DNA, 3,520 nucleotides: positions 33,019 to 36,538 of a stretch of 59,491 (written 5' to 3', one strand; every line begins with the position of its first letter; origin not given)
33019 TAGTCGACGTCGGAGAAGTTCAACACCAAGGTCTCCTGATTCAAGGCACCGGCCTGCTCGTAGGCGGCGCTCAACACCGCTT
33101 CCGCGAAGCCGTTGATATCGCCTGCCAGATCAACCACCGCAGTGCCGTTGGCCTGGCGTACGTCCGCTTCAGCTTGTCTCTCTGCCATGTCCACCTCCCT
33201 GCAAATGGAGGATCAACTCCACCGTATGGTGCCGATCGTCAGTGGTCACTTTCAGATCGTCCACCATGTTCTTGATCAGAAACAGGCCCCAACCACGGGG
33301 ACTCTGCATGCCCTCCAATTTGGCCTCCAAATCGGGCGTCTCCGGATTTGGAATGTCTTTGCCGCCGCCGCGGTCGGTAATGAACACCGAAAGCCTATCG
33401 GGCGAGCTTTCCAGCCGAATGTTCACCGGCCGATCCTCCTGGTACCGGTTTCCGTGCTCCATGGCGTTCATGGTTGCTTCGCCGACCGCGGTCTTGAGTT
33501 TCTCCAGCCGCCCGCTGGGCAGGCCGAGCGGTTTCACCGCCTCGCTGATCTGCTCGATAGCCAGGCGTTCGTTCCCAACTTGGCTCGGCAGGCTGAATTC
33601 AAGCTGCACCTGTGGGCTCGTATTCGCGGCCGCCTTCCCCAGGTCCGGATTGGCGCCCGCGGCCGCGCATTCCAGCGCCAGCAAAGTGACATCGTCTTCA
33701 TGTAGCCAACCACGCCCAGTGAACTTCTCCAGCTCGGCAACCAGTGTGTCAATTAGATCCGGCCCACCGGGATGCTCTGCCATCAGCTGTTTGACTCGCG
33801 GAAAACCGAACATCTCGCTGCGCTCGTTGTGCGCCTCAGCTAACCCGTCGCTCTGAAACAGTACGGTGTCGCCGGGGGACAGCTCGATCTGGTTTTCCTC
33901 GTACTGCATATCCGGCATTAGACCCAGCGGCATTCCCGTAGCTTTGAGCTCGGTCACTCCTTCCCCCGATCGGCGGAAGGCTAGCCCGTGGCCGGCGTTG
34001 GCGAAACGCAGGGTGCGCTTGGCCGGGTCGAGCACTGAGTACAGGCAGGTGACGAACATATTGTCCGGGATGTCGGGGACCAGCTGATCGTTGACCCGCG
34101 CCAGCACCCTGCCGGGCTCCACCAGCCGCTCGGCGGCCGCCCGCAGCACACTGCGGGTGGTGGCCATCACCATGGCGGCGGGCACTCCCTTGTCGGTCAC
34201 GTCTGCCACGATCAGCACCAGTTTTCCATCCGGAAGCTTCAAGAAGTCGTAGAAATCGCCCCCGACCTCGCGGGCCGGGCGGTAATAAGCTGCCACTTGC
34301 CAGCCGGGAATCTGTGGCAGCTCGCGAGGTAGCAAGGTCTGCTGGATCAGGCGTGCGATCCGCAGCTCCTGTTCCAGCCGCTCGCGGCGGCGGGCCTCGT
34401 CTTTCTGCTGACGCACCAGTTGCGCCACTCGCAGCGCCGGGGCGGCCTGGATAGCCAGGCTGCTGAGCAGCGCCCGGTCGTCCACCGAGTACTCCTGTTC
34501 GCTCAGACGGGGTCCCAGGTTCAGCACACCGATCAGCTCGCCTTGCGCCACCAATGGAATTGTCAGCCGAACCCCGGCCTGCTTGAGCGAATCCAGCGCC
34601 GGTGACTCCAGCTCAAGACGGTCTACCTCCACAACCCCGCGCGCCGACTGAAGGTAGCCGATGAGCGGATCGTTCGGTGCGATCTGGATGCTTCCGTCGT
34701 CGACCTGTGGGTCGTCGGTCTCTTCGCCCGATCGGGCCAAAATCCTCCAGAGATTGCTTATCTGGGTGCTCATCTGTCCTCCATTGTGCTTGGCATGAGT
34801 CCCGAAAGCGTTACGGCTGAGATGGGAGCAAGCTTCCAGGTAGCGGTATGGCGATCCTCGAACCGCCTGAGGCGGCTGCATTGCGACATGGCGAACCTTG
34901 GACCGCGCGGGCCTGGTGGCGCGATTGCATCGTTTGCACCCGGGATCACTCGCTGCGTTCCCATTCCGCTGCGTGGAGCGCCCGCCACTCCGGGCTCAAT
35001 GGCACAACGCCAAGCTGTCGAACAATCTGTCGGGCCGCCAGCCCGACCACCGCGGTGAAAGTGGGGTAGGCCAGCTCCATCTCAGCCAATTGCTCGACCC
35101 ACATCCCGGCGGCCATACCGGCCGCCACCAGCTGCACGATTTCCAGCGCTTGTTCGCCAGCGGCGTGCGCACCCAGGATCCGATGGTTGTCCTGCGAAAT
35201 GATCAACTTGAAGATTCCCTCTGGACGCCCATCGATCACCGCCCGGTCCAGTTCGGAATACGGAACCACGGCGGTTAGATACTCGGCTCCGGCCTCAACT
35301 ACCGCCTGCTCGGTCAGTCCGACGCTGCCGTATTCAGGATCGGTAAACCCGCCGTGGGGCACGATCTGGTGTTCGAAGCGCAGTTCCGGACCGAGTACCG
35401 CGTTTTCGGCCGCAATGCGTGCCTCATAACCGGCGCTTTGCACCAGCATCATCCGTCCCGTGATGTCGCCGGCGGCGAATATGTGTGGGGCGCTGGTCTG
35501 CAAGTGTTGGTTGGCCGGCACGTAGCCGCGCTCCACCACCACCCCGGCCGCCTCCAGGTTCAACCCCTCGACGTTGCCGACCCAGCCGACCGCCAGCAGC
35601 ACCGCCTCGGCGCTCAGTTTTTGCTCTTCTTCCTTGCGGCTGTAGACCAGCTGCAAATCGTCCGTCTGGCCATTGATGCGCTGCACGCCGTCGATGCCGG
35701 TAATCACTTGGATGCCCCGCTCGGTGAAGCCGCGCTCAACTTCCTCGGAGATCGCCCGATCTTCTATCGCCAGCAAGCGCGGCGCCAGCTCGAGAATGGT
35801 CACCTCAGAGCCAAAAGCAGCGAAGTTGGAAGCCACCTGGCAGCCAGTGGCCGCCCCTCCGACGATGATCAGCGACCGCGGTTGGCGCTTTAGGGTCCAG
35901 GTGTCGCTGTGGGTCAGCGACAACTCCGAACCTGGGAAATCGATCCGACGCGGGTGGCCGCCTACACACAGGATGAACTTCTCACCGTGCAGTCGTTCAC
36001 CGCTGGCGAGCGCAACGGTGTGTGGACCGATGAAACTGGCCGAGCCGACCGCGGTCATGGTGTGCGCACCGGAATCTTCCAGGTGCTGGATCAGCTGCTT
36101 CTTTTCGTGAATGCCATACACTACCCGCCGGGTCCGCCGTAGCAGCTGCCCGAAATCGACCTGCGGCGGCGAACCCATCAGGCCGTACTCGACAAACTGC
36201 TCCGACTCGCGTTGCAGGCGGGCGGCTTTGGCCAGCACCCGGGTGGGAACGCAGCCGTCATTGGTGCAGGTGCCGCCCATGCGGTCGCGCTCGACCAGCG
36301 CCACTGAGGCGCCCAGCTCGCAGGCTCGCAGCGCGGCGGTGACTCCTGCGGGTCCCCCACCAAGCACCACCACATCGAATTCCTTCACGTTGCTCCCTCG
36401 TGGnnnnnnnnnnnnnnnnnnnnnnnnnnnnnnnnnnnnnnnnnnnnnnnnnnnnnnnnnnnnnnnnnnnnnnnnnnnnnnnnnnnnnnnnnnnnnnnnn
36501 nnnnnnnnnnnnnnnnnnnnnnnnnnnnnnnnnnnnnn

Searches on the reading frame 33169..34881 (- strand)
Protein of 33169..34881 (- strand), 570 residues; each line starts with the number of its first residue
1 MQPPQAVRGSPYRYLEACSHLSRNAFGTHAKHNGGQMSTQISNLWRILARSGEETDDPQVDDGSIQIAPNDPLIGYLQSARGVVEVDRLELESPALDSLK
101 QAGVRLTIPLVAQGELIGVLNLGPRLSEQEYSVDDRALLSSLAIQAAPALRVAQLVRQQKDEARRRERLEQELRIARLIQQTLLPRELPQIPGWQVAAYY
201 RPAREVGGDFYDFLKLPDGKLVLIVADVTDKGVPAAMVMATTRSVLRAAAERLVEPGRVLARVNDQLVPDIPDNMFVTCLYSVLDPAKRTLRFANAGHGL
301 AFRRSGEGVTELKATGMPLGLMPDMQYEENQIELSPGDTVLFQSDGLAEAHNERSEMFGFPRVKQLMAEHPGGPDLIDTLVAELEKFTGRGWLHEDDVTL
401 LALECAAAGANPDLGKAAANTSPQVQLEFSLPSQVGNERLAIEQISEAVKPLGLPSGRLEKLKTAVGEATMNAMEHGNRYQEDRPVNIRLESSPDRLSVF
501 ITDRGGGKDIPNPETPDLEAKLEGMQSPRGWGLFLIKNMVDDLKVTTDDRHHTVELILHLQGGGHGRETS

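Call 17: search_protein_families(library=pfam, proteins=[window:33169-34881:-], max_evalue=0.001)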
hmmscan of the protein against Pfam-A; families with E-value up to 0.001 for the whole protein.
window:33169-34881:- (570 aa): 6 families
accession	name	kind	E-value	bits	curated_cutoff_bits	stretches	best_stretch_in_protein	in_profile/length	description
PF07228.17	SpoIIE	-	1.5e-50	172.3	25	1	217-404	1-190/192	Stage II sporulation protein E (SpoIIE)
PF13581.12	HATPase_c_2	-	2.2e-22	79.9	27.4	1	433-557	3-126/127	Histidine kinase-like ATPase domain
PF13492.12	GAF_3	-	3.3e-08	34.4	27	1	66-150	49-127/129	GAF domain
PF01590.32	GAF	-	2.5e-07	31.7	22.4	1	63-150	45-133/133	GAF domain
PF13185.12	GAF_2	-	4.6e-07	30.6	28.6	1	99-150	91-135/136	GAF domain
PF02518.31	HATPase_c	-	0.00073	20.4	26.4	0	460-557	4-106/111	Histidine kinase-, DNA gyrase B-, and HSP90-like ATPase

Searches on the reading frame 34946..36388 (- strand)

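Call 17: search_protein_families(library=pfam, proteins=[window:34946-36388:-], max_evalue=0.001)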
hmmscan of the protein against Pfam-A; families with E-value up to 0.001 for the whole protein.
window:34946-36388:- (480 aa): 11 families
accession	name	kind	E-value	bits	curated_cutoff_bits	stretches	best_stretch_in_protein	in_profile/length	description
PF07992.20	Pyr_redox_2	-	7.2e-56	190.2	26.1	1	4-323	1-291/291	Pyridine nucleotide-disulphide oxidoreductase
PF02852.28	Pyr_redox_dim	-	9e-24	84.2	25.3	1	343-448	1-106/110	Pyridine nucleotide-disulphide oxidoreductase, dimerisation domain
PF00070.33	Pyr_redox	-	6.1e-18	65.6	22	1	173-244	2-72/82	Pyridine nucleotide-disulphide oxidoreductase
PF13738.12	Pyr_redox_3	-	9.1e-11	42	30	1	131-307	121-305/305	Pyridine nucleotide-disulphide oxidoreductase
PF12831.13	FAD_oxidored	-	9.7e-11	42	27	1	5-51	1-48/416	FAD dependent oxidoreductase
PF01266.30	DAO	-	2.2e-07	31.2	27.9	1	5-40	1-38/353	FAD dependent oxidoreductase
PF01134.28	GIDA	-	6.6e-07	29.2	22.1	1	5-63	1-57/391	Glucose inhibited division protein A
PF13450.12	NAD_binding_8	-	5.7e-06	27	21.9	1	8-43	1-37/68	NAD(P)-binding Rossmann-like domain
PF03486.20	HI0933_like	-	9.7e-06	25.6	50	1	5-36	2-33/244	HI0933-like protein Rossmann domain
PF00890.30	FAD_binding_2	-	1.2e-05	25.1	20.4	1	5-37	1-33/414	FAD binding domain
PF01262.27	AlaDh_PNT_C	-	2.4e-05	24.3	23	0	5-35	30-60/214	Alanine dehydrogenase/PNT, C-terminal domain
